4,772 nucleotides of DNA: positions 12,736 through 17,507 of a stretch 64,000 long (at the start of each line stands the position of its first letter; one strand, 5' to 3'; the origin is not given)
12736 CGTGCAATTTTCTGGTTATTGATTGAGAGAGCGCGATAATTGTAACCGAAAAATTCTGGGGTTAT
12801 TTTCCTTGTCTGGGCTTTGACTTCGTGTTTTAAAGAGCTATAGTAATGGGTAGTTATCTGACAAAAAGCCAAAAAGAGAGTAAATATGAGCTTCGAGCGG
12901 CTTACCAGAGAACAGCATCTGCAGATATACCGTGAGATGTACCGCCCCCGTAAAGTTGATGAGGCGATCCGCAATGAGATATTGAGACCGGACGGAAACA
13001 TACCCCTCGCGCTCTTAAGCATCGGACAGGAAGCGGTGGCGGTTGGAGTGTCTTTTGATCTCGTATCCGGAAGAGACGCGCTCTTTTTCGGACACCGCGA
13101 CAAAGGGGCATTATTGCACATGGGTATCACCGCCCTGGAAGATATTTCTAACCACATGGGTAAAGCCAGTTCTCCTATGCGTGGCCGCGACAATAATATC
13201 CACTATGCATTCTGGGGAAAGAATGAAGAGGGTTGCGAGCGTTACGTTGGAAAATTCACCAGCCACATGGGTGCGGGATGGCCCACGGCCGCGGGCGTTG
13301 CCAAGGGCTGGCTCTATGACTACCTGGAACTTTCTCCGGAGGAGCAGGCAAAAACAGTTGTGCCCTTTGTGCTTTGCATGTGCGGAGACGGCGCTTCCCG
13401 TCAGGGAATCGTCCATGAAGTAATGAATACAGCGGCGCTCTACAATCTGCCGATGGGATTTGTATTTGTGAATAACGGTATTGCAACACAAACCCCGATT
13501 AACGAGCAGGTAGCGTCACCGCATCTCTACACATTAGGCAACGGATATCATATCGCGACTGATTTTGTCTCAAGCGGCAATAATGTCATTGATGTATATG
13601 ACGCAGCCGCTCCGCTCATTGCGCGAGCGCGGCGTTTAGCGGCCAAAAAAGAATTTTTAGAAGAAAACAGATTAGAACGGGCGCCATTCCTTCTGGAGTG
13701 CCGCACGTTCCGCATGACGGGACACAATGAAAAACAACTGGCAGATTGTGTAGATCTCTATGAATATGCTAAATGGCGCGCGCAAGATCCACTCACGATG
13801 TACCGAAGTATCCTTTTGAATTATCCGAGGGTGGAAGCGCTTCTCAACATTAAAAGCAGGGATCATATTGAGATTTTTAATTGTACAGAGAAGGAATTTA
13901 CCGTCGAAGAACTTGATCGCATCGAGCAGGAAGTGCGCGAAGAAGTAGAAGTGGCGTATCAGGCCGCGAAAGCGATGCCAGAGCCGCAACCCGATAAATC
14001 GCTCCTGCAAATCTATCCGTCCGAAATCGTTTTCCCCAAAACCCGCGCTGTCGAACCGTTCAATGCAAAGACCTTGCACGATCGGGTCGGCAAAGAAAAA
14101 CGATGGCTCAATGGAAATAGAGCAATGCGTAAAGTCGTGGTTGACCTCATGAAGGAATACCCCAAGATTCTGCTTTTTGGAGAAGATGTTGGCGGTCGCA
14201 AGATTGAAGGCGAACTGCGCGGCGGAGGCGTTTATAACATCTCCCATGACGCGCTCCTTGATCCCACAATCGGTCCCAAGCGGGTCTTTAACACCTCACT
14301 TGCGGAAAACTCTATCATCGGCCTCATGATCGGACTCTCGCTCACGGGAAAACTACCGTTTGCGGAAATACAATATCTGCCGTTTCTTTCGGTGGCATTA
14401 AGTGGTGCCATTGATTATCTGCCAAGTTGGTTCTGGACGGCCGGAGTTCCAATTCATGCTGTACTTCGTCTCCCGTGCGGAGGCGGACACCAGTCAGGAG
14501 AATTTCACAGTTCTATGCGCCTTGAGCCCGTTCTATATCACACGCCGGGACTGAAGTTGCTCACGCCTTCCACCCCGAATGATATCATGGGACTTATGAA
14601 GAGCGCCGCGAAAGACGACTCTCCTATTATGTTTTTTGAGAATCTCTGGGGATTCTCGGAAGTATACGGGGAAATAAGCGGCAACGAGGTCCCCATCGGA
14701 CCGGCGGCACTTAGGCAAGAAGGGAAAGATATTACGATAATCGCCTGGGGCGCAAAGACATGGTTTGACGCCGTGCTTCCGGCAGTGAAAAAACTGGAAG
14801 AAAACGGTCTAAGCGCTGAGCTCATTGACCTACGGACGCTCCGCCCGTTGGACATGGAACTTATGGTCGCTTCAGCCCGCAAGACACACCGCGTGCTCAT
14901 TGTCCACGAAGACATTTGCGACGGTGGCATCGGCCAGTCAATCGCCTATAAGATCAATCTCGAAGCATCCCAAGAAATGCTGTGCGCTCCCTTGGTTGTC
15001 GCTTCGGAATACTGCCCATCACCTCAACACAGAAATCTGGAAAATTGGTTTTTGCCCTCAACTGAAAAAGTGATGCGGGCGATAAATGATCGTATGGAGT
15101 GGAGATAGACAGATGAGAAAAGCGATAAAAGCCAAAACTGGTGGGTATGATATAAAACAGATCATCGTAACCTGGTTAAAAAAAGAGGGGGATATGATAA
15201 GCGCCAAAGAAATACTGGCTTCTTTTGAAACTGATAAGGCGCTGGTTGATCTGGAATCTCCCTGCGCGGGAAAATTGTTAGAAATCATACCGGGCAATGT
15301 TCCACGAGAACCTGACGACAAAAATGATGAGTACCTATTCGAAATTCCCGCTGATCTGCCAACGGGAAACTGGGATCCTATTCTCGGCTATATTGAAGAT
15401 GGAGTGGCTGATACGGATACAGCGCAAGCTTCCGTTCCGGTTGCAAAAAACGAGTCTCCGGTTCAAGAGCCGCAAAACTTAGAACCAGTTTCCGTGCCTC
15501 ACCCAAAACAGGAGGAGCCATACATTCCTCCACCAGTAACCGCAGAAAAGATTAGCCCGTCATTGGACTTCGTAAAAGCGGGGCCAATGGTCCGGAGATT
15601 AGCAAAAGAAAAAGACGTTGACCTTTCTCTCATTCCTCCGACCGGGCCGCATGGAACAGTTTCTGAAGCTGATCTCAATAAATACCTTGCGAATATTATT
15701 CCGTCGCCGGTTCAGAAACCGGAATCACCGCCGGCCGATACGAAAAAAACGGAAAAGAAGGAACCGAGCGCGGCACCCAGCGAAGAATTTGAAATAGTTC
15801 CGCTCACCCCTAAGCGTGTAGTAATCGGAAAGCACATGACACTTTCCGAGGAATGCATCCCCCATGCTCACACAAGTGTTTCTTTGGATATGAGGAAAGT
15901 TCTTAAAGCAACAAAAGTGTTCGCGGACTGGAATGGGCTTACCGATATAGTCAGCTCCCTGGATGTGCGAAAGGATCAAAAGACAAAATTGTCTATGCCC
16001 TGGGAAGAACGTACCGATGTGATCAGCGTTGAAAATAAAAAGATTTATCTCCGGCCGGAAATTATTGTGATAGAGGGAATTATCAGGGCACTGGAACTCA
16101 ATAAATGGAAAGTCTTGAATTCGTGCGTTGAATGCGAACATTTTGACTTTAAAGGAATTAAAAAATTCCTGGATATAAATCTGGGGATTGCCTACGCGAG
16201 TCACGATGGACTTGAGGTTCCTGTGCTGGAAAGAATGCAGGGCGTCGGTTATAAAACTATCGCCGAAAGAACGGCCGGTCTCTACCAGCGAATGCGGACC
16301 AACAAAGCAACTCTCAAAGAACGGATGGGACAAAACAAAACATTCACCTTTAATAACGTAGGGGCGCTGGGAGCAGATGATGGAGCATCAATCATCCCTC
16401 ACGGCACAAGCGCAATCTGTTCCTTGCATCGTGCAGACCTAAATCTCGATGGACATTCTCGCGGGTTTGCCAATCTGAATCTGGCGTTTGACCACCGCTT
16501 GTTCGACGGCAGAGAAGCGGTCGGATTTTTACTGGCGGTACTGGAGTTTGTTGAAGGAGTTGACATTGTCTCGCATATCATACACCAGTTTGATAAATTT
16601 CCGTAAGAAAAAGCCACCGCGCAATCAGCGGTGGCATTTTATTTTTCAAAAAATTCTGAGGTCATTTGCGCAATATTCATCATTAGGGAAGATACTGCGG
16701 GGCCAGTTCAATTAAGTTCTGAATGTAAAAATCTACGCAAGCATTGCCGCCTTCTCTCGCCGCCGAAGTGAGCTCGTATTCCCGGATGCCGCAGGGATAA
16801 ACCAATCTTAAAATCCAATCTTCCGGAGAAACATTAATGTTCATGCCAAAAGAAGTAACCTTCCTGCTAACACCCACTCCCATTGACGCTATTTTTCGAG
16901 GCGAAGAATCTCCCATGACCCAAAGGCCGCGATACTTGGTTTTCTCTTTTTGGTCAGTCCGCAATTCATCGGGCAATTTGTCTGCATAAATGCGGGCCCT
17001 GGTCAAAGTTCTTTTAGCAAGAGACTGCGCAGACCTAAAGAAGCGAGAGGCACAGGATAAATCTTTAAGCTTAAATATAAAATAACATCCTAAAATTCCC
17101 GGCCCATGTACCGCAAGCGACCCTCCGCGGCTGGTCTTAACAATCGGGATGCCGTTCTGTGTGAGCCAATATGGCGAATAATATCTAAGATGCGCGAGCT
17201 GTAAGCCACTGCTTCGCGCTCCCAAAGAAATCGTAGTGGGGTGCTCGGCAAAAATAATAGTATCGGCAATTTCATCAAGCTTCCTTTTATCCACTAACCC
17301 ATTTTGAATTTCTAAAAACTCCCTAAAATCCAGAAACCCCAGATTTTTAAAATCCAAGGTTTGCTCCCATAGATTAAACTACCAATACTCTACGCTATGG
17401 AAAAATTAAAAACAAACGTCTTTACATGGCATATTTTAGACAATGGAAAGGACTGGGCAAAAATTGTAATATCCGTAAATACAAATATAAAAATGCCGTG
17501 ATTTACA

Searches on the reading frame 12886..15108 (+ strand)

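Call 61: search_protein_families(library=pfam, proteins=[window:12886-15108:+], max_evalue=0.001)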
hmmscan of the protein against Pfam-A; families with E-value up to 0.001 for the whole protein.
window:12886-15108:+ (740 aa): 4 families
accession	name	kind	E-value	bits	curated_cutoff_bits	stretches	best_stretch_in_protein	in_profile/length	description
PF00676.26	E1_dh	-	3.4e-33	115.3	22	1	36-369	20-299/300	Dehydrogenase E1 component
PF02779.29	Transket_pyr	-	2.8e-25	89.4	27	1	413-585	8-167/174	Transketolase, pyrimidine binding domain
PF02780.25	Transketolase_C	-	7.3e-24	84.5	25.9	1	607-729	3-124/124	Transketolase, C-terminal domain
PF02775.26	TPP_enzyme_C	-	5.3e-05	23.5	21.9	1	123-208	25-93/151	Thiamine pyrophosphate enzyme, C-terminal TPP binding domain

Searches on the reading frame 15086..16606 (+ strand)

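Call 61: search_protein_families(library=pfam, proteins=[window:15086-16606:+], max_evalue=0.001)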
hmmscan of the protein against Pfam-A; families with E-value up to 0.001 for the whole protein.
window:15086-16606:+ (506 aa): 3 families
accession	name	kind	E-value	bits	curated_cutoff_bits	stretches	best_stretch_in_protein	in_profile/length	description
PF00198.28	2-oxoacid_dh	-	1.3e-29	103.7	23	1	234-490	3-225/232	2-oxoacid dehydrogenases acyltransferase (catalytic domain)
PF02817.22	E3_binding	-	2.5e-11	44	23.7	1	163-197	1-35/36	e3 binding domain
PF00364.28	Biotin_lipoyl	-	2.4e-07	30.9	22.1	1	20-67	9-56/73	Biotin-requiring enzyme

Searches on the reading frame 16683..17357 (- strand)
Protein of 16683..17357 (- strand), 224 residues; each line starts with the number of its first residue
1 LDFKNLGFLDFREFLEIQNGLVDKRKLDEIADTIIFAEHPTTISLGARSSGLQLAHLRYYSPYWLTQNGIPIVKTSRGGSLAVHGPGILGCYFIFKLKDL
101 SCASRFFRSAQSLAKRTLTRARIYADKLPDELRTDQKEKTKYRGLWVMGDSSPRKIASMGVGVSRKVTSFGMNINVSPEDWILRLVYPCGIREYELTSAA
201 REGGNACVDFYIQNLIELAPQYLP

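Call 61: search_protein_families(library=pfam, proteins=[window:16683-17357:-], max_evalue=0.001)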
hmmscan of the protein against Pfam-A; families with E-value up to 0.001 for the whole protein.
window:16683-17357:- (224 aa): 1 family
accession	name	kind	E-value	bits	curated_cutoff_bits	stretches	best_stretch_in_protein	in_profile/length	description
PF21948.1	LplA-B_cat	-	5.1e-17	62.9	27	1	13-201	4-180/200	Lipoyl protein ligase A/B catalytic domain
